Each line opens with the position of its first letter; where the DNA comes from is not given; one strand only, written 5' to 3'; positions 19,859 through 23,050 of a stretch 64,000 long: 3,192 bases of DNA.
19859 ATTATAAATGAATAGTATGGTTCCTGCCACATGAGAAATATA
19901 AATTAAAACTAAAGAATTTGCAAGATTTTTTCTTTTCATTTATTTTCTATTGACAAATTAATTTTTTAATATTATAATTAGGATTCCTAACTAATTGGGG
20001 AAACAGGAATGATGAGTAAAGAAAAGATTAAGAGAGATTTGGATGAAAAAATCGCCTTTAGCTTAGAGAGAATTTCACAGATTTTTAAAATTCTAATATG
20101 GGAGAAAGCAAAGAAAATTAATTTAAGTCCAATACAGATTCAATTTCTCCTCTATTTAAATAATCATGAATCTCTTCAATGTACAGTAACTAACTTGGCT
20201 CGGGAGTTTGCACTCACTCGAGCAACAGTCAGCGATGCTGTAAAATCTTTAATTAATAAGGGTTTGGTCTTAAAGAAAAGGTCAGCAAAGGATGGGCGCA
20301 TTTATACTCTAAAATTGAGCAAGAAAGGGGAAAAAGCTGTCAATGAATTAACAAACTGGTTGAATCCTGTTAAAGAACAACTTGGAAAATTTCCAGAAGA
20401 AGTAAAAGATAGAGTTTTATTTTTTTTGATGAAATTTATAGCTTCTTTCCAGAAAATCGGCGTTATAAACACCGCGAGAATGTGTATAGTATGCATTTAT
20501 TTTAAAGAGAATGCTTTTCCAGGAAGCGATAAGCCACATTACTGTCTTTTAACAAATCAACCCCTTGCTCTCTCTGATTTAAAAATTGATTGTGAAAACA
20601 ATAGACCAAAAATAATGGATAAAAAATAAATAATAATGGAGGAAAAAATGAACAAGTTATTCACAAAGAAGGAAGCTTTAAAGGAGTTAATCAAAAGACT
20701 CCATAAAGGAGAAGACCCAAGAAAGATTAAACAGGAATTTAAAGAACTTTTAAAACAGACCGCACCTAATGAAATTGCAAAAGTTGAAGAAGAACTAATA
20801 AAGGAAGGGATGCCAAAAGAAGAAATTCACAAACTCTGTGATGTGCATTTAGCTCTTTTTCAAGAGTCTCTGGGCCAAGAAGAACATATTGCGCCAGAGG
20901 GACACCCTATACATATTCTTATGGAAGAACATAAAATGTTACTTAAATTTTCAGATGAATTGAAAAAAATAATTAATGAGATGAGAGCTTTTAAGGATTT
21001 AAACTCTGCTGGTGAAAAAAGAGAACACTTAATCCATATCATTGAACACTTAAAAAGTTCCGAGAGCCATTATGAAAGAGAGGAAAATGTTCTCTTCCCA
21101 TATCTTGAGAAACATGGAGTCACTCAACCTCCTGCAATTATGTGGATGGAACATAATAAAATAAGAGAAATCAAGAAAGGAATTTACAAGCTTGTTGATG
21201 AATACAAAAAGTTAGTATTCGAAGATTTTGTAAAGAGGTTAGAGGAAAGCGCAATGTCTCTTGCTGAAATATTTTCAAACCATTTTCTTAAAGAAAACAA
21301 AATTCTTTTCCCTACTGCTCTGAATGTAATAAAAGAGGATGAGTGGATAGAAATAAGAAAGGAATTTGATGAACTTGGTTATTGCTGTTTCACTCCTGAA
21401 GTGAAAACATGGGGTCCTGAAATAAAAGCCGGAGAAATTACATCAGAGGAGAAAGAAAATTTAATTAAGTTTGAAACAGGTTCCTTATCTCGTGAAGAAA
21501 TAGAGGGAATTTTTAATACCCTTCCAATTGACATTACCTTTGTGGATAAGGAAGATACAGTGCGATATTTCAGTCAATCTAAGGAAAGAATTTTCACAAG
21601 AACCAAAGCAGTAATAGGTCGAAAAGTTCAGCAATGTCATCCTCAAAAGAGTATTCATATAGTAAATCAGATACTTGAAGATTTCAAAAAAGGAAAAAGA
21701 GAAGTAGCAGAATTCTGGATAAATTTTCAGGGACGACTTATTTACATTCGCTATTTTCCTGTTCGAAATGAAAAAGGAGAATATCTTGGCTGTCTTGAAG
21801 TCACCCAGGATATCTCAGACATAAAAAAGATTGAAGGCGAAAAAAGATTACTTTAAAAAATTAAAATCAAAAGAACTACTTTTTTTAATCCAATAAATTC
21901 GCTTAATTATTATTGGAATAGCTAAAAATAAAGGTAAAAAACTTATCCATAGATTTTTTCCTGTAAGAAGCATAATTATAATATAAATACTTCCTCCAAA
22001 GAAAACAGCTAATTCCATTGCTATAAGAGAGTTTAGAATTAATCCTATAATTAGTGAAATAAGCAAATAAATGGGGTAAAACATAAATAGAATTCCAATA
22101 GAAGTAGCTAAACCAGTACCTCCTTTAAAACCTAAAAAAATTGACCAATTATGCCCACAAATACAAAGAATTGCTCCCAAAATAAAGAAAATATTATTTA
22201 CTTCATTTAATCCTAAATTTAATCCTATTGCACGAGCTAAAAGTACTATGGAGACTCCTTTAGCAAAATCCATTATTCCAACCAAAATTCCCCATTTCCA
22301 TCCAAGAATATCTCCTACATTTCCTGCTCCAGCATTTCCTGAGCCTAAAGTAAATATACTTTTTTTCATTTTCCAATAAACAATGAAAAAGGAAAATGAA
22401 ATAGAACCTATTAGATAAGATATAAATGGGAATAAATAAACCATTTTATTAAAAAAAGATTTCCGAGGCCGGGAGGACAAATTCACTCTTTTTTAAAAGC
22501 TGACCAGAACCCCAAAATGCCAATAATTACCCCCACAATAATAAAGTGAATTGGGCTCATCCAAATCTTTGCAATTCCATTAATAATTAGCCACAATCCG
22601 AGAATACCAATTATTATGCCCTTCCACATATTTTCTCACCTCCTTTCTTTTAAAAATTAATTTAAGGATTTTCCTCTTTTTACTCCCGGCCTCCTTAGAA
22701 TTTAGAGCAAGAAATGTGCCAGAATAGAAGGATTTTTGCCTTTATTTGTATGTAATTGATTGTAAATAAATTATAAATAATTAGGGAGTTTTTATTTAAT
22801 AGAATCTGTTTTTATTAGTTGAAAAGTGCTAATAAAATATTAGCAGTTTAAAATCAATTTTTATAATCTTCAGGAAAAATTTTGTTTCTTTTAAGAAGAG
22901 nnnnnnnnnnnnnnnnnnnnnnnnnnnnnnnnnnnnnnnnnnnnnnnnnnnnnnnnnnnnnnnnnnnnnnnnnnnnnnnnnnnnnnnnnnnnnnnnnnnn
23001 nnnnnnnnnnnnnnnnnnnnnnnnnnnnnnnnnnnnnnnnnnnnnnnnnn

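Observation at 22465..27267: Sigma-54 two-component circuit with three near-consensus -24/-12 promoters in one window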

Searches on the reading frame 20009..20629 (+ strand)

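Call 8: search_protein_families(library=pfam, proteins=[window:20009-20629:+], max_evalue=0.01)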
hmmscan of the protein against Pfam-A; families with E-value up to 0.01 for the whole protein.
window:20009-20629:+ (206 aa): 15 families
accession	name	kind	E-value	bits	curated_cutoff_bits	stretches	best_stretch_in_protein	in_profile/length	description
PF12802.13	MarR_2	-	7.2e-13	48.9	27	1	38-98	2-61/61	MarR family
PF22381.2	Staph_reg_Sar_Rot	-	2.9e-10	40.5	27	1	33-114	6-85/85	Transcriptional regulator SarA/Rot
PF01047.28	MarR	-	4e-08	33.5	24.6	1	40-98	2-58/59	MarR family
PF13463.12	HTH_27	-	3.8e-06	27.5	22.2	1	43-107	5-68/68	Winged helix DNA-binding domain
PF01978.25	TrmB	-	9.6e-05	22.6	25.6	1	36-93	3-58/68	Sugar-specific transcriptional regulator TrmB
PF21984.2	DnaD_N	-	0.0002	21.9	27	1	30-100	5-78/101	DnaD N-terminal domain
PF13545.12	HTH_Crp_2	-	0.00024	21.5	27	1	45-91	5-56/70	Crp-like helix-turn-helix domain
PF22194.2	F-93_WHD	-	0.00036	21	28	1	59-103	13-58/62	F-93, winged-helix domain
PF18607.7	HTH_54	-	0.00051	20.6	32.3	1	61-103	31-73/92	ParA helix turn helix domain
PF08279.18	HTH_11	-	0.0016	18.7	25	1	44-90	3-48/55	HTH domain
PF13412.12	HTH_24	-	0.0016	18.4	21.9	1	58-87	18-47/48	Winged helix-turn-helix DNA-binding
PF09339.16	HTH_IclR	-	0.0019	18.3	22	1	52-87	14-48/52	IclR helix-turn-helix domain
PF07381.18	EarA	-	0.0023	18.1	22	0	72-113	40-89/90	EarA-like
PF01022.26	HTH_5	-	0.0084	16.4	22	0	41-87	2-45/47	Bacterial regulatory protein, arsR family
PF20288.3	MC2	-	0.0089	16.4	26.9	0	53-116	46-106/145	ABC-three component (ABC-3C) system Middle Component 2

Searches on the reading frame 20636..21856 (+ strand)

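Call 8: search_protein_families(library=pfam, proteins=[window:20636-21856:+], max_evalue=0.01)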
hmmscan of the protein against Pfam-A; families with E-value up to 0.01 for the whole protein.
window:20636-21856:+ (406 aa): 6 families
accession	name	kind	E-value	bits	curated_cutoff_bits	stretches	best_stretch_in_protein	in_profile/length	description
PF13596.12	PAS_10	-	1.4e-30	106.5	22.1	1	292-393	4-105/106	PAS domain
PF04282.18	DUF438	-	7e-25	87.2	25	1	15-79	1-65/67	Family of unknown function (DUF438)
PF01814.28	Hemerythrin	-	2.3e-17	64.1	25.3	1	90-228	1-127/127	Hemerythrin HHE cation binding domain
PF13426.13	PAS_9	-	3.2e-06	27.8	27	1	301-395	4-103/103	PAS domain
PF08448.16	PAS_4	-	7e-06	26.7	23.1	1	294-395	2-107/110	PAS fold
PF00989.32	PAS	-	0.0012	19.2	22.6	0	288-392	2-112/113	PAS fold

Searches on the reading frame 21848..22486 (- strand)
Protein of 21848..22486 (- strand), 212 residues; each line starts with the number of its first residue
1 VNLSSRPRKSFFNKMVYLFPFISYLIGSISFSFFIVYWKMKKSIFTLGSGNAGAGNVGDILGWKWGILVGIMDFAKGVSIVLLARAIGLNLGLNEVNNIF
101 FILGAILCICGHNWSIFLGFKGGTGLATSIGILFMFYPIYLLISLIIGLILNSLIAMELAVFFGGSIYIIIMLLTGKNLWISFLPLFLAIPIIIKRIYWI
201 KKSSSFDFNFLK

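Call 8: search_protein_families(library=pfam, proteins=[window:21848-22486:-], max_evalue=0.01)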
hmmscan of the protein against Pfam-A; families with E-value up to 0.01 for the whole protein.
window:21848-22486:- (212 aa): 1 family
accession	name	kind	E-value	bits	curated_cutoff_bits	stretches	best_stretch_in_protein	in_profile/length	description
PF02660.20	G3P_acyltransf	-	5.1e-30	105.2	24.1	1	22-195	1-156/164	Glycerol-3-phosphate acyltransferase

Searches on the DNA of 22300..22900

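Call 39: search_rna_families(source=window, start=22300, end=22900, threshold=evalue, max_evalue=10)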
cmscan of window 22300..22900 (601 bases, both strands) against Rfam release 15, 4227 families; matches with E-value up to 10: 14.
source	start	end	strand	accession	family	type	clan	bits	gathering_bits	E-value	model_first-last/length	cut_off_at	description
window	22353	22395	+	RF01987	ZEB2_AS1_4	Gene; lncRNA;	-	22.2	50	6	32-78/78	no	ZEB2 antisense RNA 1 conserved region 4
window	22355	22404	-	RF03259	MIR1514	Gene; miRNA;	-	19.4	90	1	1-110/110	no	MIR1514 microRNA precursor family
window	22495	22585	+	RF02304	TtnuCD29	Gene; snRNA; snoRNA; CD-box;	-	19.2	90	4.2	1-78/78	no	Tetrahymena snoRNA TtnuCD29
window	22325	22387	-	RF03100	RAGATH-27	Gene; sRNA;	-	18.4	76.1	7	1-86/86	no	RAGATH-27 RNA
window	22353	22410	-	RF03794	MIR5298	Gene; miRNA;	-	17.8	70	6.1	1-80/80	no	MIR5298 microRNA precursor family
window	22357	22406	+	RF00932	mir-471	Gene; miRNA;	-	17.6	80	1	1-66/66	no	mir-471 microRNA precursor family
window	22860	22895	+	RF01334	CRISPR-DR21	Gene; CRISPR;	-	16.5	48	6.8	1-37/37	no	CRISPR RNA direct repeat element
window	22308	22401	-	RF01005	MIR530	Gene; miRNA;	-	16.1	85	2.8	41-135/172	no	MIR530 microRNA precursor family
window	22314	22403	-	RF04172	MIR8675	Gene; miRNA;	-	15.4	90.8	8.4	1-95/95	no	MIR8675 microRNA precursor family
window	22650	22665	-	RF00207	K10_TLS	Cis-reg;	-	14.3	43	10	16-31/48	no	K10 transport/localisation element (TLS)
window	22448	22507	+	RF01985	ZEB2_AS1_2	Gene; lncRNA;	-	13.2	70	1.9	1-61/61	no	ZEB2 antisense RNA 1 conserved region 2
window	22686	22720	-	RF03032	narK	Cis-reg;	-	13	43.2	8.7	1-72/72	no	narK RNA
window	22727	22772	+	RF00377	snoU6-53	Gene; snRNA; snoRNA; CD-box;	-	12.5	36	9.8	41-87/110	no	Small nucleolar RNA U6-53/MBII-28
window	22858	22900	+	RF01962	RMST_1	Gene; lncRNA;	-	10.5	40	9.8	1-40/61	3'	Rhabdomyosarcoma 2 associated transcript conserved region 1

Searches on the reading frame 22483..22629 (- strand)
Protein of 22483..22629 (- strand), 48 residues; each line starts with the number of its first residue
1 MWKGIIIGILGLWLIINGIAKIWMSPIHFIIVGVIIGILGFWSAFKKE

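Call 8: search_protein_families(library=pfam, proteins=[window:22483-22629:-], max_evalue=0.01)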
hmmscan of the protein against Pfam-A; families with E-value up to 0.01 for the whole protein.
window:22483-22629:- (48 aa): 0 families

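Call 58: search_protein_families(library=pfam, proteins=[window:22483-22629:-], max_evalue=10)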
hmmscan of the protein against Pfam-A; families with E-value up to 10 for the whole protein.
window:22483-22629:- (48 aa): 3 families
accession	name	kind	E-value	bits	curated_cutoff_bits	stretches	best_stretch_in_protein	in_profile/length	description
PF11174.13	DUF2970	-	0.14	12.4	27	1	25-39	29-43/56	Protein of unknown function (DUF2970)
PF04123.18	DUF373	-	0.81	9.5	28.3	1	3-41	154-190/335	Domain of unknown function (DUF373)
PF13829.11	DUF4191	-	1.3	8.8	30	1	5-46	29-70/219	Domain of unknown function (DUF4191)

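Call 62: search_protein_families(library=ncbifam, proteins=[window:22483-22629:-], max_evalue=0.001)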
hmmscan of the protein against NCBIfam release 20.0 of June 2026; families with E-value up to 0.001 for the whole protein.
window:22483-22629:- (48 aa): 0 families
